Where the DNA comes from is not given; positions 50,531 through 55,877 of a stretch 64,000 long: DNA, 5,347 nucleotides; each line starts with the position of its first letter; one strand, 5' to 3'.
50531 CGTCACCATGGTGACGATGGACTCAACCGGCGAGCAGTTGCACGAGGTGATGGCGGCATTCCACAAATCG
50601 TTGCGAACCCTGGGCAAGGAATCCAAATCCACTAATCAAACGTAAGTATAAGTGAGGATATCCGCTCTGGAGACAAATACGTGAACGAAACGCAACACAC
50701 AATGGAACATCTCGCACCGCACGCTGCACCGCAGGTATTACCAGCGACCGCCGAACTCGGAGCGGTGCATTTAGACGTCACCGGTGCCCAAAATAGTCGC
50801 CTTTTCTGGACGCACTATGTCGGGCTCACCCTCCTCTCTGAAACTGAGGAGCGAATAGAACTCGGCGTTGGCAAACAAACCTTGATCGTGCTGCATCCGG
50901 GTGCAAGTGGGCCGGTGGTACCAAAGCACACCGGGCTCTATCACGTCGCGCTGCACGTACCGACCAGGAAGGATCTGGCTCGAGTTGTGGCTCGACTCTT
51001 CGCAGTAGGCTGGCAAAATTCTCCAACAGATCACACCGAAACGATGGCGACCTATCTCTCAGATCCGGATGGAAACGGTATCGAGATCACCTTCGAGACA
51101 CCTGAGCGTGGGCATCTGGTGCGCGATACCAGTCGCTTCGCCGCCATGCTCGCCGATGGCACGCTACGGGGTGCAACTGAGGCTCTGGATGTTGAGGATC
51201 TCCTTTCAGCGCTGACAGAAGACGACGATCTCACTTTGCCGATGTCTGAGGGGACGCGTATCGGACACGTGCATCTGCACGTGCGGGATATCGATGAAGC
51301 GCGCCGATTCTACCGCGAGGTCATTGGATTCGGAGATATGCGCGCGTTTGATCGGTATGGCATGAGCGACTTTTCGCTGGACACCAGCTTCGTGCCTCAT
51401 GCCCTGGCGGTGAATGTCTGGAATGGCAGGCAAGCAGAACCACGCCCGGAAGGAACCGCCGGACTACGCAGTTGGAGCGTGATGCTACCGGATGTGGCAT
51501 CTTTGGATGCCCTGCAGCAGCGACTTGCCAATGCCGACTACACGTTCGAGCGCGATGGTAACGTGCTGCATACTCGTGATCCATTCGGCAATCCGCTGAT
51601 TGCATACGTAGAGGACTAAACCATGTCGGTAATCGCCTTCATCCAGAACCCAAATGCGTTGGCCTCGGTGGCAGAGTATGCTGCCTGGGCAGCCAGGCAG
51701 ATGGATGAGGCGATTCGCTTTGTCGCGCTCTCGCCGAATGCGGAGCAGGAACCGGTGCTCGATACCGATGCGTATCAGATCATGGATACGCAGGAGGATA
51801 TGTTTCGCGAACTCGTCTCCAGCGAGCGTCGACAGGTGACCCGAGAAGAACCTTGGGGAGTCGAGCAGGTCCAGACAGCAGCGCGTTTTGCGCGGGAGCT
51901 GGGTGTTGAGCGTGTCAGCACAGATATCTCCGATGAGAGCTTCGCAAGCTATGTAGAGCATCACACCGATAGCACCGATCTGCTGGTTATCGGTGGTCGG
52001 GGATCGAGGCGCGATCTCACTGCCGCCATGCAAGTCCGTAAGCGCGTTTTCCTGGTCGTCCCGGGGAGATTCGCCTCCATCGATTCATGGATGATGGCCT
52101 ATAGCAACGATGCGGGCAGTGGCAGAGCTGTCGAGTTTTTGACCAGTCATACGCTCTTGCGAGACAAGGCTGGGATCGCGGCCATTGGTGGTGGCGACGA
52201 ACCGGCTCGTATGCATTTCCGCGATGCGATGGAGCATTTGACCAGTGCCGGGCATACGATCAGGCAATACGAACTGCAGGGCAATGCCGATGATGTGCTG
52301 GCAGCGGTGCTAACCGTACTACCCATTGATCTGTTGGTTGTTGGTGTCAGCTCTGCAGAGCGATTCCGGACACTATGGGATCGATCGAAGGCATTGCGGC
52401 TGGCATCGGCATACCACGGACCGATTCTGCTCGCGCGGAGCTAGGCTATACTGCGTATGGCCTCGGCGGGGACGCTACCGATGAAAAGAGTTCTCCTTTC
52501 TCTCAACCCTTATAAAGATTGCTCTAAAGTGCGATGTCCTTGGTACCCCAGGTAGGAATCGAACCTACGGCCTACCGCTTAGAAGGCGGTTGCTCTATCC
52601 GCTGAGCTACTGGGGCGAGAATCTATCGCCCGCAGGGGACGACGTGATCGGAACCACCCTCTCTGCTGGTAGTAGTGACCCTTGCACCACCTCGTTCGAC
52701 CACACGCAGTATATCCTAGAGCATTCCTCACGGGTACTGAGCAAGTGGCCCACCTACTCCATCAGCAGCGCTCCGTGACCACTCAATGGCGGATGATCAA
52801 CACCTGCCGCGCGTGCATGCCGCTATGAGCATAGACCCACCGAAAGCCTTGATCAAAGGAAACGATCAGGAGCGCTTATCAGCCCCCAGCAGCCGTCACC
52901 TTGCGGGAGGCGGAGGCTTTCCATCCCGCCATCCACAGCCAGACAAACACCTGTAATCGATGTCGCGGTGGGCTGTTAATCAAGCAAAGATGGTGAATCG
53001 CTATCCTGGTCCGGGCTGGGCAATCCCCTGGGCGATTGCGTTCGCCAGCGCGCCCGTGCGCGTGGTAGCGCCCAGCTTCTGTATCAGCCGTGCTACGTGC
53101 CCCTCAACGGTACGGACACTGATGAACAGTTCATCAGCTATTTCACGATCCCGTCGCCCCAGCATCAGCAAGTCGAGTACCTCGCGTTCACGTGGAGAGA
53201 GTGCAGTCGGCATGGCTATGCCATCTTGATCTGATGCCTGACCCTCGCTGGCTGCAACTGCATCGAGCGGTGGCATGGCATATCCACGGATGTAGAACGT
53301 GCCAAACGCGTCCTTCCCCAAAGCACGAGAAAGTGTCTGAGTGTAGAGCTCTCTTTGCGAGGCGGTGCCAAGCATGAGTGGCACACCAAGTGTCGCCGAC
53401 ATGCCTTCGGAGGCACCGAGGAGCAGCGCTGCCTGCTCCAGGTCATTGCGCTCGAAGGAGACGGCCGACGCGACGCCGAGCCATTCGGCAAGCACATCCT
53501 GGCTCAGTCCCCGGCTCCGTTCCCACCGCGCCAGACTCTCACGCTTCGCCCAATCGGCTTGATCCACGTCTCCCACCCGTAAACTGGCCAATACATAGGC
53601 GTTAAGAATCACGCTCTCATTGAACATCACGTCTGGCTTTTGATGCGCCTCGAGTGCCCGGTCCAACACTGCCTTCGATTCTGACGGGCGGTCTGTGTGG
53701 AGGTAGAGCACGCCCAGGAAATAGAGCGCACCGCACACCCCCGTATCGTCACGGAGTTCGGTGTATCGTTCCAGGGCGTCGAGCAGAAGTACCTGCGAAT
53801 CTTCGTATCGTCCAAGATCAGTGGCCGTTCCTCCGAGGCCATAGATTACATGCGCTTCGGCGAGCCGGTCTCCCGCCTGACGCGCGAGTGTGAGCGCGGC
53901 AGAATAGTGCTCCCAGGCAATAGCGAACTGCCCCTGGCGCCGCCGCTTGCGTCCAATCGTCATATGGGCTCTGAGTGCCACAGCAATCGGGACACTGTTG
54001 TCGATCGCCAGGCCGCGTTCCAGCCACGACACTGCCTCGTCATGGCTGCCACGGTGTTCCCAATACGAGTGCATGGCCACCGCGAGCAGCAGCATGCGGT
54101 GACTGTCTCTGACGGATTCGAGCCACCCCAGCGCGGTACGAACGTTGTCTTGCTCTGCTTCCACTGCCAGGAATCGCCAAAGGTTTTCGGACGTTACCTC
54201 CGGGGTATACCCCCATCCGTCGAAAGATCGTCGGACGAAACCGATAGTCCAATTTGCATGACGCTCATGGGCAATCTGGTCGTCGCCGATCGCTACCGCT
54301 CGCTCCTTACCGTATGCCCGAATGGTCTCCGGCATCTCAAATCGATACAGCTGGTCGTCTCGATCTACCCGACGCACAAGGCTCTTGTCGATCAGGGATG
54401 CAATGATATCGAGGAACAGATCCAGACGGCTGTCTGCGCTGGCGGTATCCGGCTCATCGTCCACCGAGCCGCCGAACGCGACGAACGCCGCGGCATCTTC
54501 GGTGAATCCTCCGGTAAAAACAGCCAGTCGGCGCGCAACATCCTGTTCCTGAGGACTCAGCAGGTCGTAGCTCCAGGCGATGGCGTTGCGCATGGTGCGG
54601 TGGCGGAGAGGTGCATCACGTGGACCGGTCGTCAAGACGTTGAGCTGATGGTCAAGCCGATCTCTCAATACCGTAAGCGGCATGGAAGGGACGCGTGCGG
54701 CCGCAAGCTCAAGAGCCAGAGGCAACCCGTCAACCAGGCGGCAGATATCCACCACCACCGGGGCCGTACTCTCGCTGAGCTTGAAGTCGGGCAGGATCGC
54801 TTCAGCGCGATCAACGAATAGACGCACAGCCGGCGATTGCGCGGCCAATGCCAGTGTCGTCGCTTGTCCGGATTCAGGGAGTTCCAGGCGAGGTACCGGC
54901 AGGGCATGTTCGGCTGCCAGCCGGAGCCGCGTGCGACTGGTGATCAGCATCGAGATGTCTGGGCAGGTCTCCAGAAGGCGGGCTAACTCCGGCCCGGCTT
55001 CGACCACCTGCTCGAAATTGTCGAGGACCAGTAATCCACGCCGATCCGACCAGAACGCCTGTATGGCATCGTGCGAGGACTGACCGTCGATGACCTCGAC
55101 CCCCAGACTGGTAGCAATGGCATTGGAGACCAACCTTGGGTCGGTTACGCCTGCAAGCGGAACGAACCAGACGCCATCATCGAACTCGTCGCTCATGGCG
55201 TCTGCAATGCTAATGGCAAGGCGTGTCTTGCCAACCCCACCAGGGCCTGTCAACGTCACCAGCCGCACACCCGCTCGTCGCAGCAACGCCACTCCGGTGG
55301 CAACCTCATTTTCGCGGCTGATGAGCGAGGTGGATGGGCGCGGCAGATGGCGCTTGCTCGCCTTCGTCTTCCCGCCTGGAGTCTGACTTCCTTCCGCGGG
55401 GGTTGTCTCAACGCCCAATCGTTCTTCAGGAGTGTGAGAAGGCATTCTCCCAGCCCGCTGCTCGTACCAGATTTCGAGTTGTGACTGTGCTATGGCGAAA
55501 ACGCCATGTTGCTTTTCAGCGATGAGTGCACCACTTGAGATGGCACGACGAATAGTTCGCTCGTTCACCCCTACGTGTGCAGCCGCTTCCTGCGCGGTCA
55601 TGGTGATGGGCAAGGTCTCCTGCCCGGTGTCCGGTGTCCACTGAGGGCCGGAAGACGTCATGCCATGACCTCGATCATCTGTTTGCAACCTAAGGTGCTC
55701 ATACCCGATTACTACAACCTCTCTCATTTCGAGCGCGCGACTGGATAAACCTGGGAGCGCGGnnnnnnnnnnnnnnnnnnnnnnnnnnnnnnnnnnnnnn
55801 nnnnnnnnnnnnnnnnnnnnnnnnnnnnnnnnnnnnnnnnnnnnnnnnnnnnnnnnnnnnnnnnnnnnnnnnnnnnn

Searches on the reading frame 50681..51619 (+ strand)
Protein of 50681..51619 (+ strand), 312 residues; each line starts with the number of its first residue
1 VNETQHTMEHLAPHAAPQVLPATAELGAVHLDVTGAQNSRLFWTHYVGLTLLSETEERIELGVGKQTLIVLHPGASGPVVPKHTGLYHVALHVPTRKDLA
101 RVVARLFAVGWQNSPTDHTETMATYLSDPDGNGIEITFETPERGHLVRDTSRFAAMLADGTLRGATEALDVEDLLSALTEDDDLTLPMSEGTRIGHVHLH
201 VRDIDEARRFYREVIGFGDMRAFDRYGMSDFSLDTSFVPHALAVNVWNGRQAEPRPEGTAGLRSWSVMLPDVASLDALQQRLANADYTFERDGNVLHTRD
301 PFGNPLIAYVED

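Call 44: search_protein_families(library=pfam, proteins=[window:50681-51619:+], max_evalue=0.0001)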
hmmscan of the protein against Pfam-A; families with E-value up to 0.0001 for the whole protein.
window:50681-51619:+ (312 aa): 4 families
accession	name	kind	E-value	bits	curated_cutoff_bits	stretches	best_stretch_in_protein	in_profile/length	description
PF00903.31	Glyoxalase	-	3.4e-17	63.4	20.6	2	35-136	11-121/121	Glyoxalase/Bleomycin resistance protein/Dioxygenase superfamily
PF18029.7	Glyoxalase_6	-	4.1e-07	31.1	23.6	1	29-136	2-105/106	Glyoxalase-like domain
PF22677.2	Ble-like_N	-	3.9e-05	23.7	24.5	1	193-218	1-26/41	Bleomycin resistance protein-like N-terminal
PF13669.12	Glyoxalase_4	-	5.2e-05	23.9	27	0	77-113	60-93/109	Glyoxalase/Bleomycin resistance protein/Dioxygenase superfamily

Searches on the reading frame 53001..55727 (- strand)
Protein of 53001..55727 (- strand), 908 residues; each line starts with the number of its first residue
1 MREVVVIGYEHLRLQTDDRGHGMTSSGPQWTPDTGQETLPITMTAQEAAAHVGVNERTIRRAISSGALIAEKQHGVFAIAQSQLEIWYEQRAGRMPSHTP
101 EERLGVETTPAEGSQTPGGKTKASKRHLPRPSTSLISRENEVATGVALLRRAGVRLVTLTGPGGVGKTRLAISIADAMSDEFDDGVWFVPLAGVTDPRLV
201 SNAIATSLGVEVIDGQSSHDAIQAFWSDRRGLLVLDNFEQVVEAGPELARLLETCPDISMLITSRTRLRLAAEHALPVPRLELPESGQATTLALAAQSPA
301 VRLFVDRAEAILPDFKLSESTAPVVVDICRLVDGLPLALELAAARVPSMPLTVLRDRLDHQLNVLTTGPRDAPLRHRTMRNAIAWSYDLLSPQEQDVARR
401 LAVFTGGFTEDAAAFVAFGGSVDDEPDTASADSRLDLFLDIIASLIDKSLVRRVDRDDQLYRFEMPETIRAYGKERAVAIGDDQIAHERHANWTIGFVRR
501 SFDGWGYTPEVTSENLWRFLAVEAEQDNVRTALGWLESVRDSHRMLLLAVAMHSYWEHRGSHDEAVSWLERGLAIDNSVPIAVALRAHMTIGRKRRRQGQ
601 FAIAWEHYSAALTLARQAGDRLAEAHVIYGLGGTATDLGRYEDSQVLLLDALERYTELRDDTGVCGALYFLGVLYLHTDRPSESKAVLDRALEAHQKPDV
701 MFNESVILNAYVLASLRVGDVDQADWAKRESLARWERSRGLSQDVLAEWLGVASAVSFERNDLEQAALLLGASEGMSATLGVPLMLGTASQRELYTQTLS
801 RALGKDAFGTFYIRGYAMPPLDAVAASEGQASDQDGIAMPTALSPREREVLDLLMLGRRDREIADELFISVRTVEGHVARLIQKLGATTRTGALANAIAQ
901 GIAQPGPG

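Call 44: search_protein_families(library=pfam, proteins=[window:53001-55727:-], max_evalue=0.0001)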
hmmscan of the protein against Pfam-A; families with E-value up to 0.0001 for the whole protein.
window:53001-55727:- (908 aa): 13 families
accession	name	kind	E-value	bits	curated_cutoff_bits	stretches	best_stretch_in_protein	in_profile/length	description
PF00196.25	GerE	-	5.7e-15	55.1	23.5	1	842-893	2-53/57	Bacterial regulatory proteins, luxR family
PF13424.12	TPR_12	-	1e-12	48.5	30.1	2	628-696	5-76/77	Tetratricopeptide repeat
PF13401.12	AAA_22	-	1.2e-06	29.3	27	1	155-265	6-113/130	AAA domain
PF07719.23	TPR_2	-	4.6e-06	26.8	27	0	667-693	3-29/34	Tetratricopeptide repeat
PF05729.18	NACHT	-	6.7e-06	26.5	26.7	1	155-277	1-141/167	NACHT domain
PF13384.12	HTH_23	-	9.4e-06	25.7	24.6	0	43-63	18-38/50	Homeodomain-like domain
PF00931.28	NB-ARC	-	1.2e-05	25.1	23.5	1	148-238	12-109/248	NB-ARC domain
PF08281.18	Sigma70_r4_2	-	1.4e-05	25.1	25.7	0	842-885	10-54/54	Sigma-70, region 4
PF12728.13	HTH_17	-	1.6e-05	25.5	27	1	43-91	2-50/51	Helix-turn-helix domain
PF13191.12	AAA_16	-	3e-05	25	32.6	1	135-240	2-104/167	AAA ATPase domain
PF17874.7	TPR_MalT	-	3.2e-05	23.8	45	0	522-628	17-123/336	MalT-like TPR region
PF14559.12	TPR_19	-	5.7e-05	23.8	25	0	651-699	10-60/68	Tetratricopeptide repeat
PF13428.12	TPR_14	-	8e-05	23.4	23.5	0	667-697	3-33/44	Tetratricopeptide repeat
